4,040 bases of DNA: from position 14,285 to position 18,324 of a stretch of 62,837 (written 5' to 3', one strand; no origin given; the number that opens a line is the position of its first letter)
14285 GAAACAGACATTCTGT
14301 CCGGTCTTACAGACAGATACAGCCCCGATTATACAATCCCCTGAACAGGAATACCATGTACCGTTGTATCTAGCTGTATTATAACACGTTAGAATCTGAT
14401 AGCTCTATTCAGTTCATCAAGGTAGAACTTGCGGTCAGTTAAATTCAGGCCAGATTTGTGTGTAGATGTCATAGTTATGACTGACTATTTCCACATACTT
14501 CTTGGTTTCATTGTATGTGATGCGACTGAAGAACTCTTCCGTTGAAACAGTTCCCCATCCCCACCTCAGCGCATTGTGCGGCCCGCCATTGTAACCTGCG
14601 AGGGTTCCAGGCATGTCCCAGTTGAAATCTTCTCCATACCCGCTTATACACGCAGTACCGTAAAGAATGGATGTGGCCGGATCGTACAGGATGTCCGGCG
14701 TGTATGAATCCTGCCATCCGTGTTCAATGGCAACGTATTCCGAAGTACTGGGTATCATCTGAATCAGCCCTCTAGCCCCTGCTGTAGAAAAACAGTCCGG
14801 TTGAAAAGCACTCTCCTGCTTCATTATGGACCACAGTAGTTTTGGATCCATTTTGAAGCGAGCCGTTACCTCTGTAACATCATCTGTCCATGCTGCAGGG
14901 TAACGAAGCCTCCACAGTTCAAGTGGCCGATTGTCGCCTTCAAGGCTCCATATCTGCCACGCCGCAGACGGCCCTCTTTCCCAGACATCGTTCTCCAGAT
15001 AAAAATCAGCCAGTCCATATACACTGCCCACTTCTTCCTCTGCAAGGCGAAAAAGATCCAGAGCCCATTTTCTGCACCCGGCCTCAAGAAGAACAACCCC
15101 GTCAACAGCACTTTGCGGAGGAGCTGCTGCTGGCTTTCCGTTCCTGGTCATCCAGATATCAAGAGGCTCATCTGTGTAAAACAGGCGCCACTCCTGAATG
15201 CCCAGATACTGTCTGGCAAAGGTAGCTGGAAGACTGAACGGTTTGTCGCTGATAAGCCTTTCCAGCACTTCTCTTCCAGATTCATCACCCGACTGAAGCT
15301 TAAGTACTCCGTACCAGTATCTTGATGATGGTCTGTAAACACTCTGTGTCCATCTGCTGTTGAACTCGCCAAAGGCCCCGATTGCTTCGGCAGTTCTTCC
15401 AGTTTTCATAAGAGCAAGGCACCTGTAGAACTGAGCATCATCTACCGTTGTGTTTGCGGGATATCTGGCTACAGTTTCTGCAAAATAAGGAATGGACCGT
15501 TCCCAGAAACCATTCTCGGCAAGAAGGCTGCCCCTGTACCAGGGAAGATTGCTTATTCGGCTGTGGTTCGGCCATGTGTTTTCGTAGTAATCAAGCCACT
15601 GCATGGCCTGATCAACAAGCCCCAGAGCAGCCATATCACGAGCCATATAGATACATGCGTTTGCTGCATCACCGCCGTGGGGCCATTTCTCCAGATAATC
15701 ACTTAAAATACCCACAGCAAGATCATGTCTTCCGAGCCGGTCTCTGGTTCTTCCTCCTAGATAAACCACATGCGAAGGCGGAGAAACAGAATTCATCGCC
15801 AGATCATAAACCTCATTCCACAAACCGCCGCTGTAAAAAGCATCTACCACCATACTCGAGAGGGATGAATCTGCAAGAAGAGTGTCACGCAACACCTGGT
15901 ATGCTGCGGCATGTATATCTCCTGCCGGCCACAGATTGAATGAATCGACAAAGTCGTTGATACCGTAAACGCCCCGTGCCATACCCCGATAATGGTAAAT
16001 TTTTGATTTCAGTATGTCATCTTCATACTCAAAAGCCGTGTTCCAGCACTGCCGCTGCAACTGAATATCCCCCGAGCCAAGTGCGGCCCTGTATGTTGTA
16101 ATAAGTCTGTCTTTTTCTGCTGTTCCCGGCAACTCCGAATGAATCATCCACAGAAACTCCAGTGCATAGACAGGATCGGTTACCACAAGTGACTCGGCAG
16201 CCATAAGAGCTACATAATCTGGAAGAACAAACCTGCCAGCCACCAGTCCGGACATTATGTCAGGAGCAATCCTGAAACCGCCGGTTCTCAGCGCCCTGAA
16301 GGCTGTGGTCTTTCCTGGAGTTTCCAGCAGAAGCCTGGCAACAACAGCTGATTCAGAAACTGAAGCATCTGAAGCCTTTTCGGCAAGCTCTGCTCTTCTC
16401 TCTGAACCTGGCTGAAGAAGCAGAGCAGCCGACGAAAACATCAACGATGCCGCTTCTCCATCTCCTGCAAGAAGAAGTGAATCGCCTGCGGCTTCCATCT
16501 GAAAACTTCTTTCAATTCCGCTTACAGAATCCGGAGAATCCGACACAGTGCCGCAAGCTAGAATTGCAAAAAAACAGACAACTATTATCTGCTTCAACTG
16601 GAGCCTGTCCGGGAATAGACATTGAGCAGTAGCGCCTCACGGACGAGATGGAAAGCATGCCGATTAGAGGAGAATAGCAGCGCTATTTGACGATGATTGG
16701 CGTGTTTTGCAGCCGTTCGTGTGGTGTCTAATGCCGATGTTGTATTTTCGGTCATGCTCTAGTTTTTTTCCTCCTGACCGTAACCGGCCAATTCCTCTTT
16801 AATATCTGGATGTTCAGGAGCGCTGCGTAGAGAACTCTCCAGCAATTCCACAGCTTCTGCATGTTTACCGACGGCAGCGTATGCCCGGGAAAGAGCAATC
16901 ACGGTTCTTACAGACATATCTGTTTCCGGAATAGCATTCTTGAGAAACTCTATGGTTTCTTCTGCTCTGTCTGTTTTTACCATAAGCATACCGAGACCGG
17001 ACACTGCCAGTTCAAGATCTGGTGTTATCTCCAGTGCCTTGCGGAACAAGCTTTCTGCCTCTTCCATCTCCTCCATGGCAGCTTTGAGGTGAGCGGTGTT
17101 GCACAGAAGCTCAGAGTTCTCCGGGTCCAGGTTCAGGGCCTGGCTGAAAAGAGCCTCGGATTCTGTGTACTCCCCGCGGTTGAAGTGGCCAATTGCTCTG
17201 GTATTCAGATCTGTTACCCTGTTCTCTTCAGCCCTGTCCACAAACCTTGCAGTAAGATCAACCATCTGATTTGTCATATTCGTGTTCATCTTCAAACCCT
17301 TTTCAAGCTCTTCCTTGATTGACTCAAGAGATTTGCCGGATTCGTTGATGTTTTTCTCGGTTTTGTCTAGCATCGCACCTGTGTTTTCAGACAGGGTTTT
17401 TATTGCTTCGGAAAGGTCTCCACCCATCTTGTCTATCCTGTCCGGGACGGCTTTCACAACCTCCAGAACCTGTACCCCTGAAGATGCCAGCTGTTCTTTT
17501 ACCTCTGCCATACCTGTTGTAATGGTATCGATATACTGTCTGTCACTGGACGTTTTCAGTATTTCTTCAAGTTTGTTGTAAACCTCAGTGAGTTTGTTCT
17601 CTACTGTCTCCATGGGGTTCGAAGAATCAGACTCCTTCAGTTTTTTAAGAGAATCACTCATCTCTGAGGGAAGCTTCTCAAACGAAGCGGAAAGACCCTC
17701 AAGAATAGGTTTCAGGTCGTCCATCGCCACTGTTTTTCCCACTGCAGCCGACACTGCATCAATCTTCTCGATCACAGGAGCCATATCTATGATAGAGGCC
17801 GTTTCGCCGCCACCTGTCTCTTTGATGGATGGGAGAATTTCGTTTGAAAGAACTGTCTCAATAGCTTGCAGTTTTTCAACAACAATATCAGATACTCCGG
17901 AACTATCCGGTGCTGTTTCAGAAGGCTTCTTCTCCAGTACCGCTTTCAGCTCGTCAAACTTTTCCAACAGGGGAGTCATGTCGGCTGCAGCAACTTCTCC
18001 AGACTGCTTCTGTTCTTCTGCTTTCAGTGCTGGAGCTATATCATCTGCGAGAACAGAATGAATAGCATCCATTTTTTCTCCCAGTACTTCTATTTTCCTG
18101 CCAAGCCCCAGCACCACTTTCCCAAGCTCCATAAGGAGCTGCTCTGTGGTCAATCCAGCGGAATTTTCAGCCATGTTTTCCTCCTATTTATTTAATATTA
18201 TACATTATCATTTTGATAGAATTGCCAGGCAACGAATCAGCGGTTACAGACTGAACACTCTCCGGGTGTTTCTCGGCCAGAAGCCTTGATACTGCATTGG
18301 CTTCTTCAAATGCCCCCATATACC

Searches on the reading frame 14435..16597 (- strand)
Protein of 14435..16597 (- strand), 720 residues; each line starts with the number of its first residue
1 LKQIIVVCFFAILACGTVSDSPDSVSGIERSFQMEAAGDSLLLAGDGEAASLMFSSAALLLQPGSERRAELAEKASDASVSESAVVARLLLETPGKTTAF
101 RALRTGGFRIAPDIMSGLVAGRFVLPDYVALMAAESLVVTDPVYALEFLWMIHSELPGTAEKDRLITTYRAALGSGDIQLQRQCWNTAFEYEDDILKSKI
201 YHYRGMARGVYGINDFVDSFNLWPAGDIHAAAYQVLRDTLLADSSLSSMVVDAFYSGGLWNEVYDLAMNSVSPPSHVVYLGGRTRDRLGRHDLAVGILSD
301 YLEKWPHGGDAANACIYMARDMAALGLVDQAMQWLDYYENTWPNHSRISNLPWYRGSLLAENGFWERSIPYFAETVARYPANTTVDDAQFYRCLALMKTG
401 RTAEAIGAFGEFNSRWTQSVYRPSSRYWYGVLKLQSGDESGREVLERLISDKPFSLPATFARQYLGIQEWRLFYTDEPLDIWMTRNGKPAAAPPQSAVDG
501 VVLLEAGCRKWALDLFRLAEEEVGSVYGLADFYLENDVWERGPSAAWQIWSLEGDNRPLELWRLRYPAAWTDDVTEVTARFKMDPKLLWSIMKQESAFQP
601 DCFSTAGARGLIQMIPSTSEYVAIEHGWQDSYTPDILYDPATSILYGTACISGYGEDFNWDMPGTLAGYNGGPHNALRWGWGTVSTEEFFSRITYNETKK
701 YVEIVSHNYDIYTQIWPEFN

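Call 24: search_protein_families(library=pfam, proteins=[window:14435-16597:-], max_evalue=0.001)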
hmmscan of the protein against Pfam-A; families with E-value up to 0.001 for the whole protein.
window:14435-16597:- (720 aa): 1 family
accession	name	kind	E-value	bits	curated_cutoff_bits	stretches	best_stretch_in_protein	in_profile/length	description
PF01464.25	SLT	-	8.6e-18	64.4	21.3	1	578-680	7-105/117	Transglycosylase SLT domain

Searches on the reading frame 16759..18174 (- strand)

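Call 24: search_protein_families(library=pfam, proteins=[window:16759-18174:-], max_evalue=0.001)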
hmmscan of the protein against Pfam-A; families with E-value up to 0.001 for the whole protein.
window:16759-18174:- (471 aa): 13 families
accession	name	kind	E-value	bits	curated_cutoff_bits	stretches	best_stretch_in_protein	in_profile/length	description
PF07719.23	TPR_2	-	6.9e-14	51.2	27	1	323-353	4-34/34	Tetratricopeptide repeat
PF13428.12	TPR_14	-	2.7e-12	46.5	23.5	1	424-463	3-42/44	Tetratricopeptide repeat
PF14559.12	TPR_19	-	1.4e-11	44.9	25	1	334-386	5-57/68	Tetratricopeptide repeat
PF13181.12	TPR_8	-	1.2e-10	41.1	25.7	0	355-386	2-33/34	Tetratricopeptide repeat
PF00515.34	TPR_1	-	8.1e-10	38.5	27.8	0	355-386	2-33/34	Tetratricopeptide repeat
PF13424.12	TPR_12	-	1.7e-09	38.2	30.1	1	324-384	7-75/77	Tetratricopeptide repeat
PF13176.12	TPR_7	-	8.3e-09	35.3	27.9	0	426-456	3-35/36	Tetratricopeptide repeat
PF13432.12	TPR_16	-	2.3e-08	34.8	32.7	0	326-386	3-63/65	Tetratricopeptide repeat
PF13414.12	TPR_11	-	1e-07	32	26.8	0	331-362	5-36/42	TPR repeat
PF13374.12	TPR_10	-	8.2e-07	29.3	27.5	0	428-450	8-30/42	Tetratricopeptide repeat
PF04513.17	Baculo_PEP_C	-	1.6e-06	28.6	38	0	121-204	8-96/140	Baculovirus polyhedron envelope protein, PEP, C terminus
PF13431.12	TPR_17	-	8.2e-05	23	24.4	0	342-373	1-32/34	Tetratricopeptide repeat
PF05531.17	NPV_P10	-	0.00098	20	29.8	0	65-118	36-74/75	Nucleopolyhedrovirus P10 protein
